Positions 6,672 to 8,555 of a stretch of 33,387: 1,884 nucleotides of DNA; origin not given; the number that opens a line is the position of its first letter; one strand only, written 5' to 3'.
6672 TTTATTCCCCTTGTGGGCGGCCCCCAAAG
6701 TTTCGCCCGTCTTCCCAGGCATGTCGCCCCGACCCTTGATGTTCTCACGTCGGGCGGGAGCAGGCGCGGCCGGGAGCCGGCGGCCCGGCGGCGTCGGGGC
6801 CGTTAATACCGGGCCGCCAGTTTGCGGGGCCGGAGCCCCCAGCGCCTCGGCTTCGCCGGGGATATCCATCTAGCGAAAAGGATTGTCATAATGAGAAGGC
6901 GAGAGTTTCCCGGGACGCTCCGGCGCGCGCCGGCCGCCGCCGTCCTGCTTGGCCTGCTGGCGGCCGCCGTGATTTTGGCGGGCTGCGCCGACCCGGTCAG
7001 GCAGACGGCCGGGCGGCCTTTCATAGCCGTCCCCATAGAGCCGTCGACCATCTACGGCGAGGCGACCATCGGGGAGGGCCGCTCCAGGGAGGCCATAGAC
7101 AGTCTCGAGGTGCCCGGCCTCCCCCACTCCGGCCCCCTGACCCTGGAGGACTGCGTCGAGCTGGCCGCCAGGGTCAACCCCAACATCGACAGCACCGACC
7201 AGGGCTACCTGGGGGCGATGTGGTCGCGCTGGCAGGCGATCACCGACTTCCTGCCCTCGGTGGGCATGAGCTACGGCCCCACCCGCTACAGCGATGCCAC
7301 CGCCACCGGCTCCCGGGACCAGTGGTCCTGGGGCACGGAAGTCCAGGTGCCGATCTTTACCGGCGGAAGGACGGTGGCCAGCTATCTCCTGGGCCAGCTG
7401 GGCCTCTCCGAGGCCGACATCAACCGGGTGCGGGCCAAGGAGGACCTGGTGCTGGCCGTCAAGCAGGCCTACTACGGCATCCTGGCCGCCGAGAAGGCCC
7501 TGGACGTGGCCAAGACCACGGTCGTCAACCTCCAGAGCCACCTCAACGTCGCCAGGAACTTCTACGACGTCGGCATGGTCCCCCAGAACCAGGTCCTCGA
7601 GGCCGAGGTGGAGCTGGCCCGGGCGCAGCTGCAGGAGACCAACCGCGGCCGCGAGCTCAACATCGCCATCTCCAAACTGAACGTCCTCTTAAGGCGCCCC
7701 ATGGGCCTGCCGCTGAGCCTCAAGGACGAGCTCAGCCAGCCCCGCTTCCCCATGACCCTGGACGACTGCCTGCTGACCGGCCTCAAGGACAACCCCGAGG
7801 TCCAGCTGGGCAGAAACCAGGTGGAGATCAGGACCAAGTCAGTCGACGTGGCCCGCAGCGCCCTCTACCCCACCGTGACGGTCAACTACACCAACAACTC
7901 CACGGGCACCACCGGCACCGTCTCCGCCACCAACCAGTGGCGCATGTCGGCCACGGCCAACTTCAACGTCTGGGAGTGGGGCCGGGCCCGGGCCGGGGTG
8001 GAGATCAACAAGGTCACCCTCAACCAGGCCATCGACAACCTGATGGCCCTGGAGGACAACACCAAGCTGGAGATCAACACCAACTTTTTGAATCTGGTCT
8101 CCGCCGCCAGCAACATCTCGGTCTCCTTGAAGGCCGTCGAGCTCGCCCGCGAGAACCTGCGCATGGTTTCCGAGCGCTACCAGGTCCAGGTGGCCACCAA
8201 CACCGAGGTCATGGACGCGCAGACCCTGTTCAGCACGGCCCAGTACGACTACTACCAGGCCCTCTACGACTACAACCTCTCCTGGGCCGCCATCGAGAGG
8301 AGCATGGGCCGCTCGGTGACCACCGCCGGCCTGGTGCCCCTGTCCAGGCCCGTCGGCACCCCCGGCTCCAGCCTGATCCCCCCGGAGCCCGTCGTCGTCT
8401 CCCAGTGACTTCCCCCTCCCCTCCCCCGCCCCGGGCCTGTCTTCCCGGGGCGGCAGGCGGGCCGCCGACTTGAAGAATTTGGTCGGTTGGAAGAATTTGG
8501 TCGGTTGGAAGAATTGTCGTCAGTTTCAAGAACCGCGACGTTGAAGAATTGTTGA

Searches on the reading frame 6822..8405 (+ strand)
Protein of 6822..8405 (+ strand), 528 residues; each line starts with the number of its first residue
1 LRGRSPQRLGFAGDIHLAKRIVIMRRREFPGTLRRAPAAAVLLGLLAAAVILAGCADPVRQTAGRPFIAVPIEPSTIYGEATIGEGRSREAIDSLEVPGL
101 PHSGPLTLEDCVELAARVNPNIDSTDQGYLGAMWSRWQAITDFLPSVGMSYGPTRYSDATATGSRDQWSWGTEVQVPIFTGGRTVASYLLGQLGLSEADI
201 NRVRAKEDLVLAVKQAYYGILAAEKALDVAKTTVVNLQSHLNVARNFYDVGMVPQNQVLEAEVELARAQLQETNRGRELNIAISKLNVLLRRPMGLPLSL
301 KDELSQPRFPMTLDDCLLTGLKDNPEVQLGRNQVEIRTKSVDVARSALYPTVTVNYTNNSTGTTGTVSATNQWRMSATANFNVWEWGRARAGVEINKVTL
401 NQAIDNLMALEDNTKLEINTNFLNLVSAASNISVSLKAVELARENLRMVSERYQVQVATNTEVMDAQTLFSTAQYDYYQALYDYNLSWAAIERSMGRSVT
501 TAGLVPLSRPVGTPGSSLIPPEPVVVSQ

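Call 51: search_protein_families(library=pfam, max_evalue=0.001, proteins=[window:6822-8405:+])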
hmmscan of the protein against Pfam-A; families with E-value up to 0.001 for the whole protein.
window:6822-8405:+ (528 aa): 1 family
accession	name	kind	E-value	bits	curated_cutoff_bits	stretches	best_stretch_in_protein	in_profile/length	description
PF02321.23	OEP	-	4.6e-54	183.5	22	2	313-496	1-187/187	Outer membrane efflux protein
